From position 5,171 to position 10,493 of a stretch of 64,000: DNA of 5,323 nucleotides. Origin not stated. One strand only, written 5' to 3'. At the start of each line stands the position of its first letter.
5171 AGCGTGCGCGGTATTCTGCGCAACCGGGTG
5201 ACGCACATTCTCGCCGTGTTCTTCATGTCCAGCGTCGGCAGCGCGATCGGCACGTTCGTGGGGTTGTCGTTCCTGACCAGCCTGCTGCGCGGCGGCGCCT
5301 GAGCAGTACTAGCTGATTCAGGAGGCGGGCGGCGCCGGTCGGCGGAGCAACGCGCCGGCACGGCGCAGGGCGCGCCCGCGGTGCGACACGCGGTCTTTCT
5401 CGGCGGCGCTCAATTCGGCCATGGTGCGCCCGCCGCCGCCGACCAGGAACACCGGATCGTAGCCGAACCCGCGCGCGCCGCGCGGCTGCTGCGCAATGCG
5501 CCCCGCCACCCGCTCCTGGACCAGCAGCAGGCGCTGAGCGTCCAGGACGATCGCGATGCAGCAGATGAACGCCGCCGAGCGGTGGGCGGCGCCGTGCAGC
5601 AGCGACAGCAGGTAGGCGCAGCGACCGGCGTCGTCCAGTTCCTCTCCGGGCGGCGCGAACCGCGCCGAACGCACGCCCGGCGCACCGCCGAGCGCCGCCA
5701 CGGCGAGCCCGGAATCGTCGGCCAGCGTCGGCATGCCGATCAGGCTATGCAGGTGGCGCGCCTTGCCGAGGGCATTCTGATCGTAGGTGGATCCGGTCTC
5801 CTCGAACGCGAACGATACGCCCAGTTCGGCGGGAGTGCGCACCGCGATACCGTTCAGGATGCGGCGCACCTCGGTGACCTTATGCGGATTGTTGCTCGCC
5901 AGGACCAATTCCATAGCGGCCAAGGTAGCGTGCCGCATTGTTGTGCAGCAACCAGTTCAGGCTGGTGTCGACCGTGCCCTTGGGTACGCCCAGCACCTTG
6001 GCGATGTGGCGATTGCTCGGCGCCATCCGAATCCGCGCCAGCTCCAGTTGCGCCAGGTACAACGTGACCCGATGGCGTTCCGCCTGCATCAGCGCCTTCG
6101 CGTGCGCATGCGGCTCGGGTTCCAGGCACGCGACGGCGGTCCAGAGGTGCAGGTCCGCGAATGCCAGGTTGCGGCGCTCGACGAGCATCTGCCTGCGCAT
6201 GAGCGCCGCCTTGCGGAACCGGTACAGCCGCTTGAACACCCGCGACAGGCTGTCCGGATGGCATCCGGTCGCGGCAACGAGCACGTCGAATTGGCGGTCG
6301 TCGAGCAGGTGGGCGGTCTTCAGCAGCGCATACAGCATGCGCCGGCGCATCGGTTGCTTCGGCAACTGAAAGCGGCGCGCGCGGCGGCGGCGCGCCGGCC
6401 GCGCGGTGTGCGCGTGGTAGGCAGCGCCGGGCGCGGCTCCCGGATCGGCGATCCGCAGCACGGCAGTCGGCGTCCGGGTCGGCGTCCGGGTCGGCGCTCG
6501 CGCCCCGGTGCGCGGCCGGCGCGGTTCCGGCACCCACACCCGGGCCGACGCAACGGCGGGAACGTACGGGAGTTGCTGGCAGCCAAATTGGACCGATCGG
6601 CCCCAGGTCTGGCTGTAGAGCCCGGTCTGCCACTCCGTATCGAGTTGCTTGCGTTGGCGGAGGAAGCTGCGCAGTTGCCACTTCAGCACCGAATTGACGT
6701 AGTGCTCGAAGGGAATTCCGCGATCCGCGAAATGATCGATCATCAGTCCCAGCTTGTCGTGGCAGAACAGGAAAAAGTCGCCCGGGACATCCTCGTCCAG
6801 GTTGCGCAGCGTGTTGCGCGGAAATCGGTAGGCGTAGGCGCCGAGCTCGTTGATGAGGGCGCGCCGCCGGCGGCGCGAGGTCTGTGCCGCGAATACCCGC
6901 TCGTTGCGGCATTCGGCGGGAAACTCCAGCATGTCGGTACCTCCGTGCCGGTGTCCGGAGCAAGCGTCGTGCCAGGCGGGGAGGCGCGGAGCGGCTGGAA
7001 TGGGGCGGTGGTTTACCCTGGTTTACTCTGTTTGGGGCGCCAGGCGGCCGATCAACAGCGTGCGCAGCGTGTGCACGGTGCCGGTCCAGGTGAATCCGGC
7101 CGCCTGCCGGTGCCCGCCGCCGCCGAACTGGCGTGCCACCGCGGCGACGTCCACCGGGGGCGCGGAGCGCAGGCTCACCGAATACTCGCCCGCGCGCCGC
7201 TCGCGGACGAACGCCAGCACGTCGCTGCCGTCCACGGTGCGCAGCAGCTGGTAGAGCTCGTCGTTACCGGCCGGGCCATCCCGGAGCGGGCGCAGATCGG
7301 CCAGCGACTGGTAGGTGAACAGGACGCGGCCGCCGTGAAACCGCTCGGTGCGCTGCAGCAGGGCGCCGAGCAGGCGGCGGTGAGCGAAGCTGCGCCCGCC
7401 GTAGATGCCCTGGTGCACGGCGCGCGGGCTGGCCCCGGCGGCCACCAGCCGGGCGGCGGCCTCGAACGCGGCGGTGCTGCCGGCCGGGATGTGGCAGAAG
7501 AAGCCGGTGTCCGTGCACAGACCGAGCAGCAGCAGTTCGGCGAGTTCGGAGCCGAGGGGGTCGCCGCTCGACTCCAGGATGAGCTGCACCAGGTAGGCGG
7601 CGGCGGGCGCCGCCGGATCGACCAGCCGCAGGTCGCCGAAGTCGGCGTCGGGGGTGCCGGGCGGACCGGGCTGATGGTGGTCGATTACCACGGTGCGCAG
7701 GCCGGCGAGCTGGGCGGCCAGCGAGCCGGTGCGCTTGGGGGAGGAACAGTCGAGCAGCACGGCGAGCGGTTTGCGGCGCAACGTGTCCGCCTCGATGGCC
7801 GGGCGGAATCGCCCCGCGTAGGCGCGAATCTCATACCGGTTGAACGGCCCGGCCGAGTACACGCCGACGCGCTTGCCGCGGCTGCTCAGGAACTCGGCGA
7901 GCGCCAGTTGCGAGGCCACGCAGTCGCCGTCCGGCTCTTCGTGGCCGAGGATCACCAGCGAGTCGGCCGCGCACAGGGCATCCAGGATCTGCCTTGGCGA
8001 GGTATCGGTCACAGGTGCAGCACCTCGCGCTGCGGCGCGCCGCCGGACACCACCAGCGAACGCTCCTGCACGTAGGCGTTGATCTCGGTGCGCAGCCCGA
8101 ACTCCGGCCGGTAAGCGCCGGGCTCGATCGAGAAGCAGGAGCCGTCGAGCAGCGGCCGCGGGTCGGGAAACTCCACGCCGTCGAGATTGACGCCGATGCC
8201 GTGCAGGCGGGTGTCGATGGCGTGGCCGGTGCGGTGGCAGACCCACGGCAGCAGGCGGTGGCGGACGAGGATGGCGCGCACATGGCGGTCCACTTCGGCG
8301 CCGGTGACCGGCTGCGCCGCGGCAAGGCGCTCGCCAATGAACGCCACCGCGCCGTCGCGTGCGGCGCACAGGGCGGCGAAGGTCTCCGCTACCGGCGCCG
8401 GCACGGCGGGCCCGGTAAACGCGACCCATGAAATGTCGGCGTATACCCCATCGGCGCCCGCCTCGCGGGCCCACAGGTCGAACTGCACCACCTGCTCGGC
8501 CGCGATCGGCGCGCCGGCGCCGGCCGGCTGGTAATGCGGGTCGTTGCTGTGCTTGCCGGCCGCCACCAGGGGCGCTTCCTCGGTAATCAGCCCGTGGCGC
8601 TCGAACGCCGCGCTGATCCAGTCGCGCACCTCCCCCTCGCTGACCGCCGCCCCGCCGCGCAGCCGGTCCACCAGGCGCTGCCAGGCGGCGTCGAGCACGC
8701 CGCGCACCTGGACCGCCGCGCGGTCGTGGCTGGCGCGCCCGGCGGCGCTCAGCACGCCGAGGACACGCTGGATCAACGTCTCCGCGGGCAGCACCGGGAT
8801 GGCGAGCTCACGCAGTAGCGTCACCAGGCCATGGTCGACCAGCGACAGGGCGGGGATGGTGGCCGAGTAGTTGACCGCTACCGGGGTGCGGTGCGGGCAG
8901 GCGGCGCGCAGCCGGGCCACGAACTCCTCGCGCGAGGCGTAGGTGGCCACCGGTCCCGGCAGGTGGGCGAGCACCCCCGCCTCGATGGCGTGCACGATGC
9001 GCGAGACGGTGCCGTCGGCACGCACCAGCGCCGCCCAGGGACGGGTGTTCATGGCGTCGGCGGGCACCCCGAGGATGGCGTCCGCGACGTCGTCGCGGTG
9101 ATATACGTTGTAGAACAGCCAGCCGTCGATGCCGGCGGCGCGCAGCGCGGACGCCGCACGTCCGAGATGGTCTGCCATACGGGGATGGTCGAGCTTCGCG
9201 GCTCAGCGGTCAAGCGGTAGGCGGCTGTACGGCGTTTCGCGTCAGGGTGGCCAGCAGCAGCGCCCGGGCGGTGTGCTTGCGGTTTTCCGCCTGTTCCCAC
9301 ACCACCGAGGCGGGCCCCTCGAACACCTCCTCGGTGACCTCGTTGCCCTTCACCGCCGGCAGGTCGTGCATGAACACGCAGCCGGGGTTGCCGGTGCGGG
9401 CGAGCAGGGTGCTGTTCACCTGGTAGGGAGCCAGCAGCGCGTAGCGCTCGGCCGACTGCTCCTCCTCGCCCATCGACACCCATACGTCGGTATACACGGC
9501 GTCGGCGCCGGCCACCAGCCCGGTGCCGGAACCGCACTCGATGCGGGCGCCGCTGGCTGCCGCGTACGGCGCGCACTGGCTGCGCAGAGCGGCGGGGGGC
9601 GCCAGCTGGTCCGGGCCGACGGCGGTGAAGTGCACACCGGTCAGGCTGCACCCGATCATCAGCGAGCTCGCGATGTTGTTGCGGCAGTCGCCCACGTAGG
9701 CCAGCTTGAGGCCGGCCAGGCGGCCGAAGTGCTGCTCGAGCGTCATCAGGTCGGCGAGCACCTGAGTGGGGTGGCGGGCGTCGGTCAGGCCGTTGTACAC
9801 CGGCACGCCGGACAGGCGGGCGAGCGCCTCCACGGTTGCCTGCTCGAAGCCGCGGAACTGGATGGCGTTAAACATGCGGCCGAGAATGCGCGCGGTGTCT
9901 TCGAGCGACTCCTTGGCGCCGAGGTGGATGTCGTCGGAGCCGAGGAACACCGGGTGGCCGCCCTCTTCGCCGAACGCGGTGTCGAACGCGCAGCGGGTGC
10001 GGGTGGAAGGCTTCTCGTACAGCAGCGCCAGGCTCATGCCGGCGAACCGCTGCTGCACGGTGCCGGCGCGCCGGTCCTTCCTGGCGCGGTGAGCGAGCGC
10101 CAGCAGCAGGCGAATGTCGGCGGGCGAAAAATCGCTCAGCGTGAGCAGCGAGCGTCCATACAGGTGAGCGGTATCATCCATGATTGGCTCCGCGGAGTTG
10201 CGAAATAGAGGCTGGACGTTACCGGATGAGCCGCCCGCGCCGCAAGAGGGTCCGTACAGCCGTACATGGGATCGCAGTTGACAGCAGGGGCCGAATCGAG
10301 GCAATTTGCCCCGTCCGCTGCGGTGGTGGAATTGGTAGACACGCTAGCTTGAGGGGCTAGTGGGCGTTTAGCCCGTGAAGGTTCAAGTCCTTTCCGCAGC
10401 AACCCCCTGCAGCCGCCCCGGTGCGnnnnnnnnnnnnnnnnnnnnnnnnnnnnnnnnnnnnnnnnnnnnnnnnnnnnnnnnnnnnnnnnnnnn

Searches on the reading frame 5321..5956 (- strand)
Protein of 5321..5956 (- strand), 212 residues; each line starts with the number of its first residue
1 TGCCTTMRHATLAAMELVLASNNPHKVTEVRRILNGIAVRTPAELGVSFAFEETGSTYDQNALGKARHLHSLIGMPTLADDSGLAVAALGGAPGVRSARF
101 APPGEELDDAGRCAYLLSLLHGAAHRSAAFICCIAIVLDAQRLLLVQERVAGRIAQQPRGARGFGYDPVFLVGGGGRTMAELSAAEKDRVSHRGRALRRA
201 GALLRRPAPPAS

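Call 93: search_protein_families(library=pfam, proteins=[window:5321-5956:-], max_evalue=0.0001)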
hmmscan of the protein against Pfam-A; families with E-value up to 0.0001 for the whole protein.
window:5321-5956:- (212 aa): 1 family
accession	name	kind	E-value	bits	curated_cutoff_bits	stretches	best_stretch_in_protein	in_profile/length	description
PF01725.21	Ham1p_like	-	1.5e-56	191.6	22.5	1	17-199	1-182/186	Ham1 family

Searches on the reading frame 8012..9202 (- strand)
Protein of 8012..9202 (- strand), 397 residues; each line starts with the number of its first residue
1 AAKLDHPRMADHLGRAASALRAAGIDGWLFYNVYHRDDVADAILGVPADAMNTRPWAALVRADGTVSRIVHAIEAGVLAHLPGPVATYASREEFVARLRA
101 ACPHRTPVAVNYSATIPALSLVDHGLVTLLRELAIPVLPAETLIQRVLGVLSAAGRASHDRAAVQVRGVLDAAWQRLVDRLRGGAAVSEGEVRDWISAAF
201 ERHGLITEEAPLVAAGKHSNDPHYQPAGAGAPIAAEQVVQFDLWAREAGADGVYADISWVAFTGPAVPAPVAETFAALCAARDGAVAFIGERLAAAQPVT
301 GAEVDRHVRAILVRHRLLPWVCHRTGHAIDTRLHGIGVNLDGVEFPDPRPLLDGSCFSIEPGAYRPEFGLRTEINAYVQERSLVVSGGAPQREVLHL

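Call 93: search_protein_families(library=pfam, proteins=[window:8012-9202:-], max_evalue=0.0001)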
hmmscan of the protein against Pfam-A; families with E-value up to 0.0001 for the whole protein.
window:8012-9202:- (397 aa): 1 family
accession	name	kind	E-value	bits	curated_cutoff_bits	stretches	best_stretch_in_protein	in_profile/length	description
PF00557.29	Peptidase_M24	-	1.4e-20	74.4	23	1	169-379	9-207/208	Metallopeptidase family M24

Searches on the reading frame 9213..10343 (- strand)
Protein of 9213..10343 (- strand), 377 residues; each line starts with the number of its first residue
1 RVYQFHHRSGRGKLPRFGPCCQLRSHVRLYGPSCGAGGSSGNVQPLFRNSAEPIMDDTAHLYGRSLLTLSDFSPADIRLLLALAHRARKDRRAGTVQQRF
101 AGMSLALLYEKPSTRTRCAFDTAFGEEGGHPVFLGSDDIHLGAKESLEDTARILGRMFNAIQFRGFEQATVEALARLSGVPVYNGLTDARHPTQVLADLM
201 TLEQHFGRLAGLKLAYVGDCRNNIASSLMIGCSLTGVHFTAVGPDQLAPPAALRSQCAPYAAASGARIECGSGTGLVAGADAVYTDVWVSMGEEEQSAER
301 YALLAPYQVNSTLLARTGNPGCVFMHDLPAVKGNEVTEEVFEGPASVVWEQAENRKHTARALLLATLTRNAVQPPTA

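Call 93: search_protein_families(library=pfam, proteins=[window:9213-10343:-], max_evalue=0.0001)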
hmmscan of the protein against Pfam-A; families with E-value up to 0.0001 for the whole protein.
window:9213-10343:- (377 aa): 2 families
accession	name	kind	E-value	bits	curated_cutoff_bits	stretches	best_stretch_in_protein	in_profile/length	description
PF00185.30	OTCace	-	8.6e-46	156.3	29.4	1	211-365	2-156/157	Aspartate/ornithine carbamoyltransferase, Asp/Orn binding domain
PF02729.26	OTCace_N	-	4.6e-41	140.8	29.9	1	64-203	1-147/148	Aspartate/ornithine carbamoyltransferase, carbamoyl-P binding domain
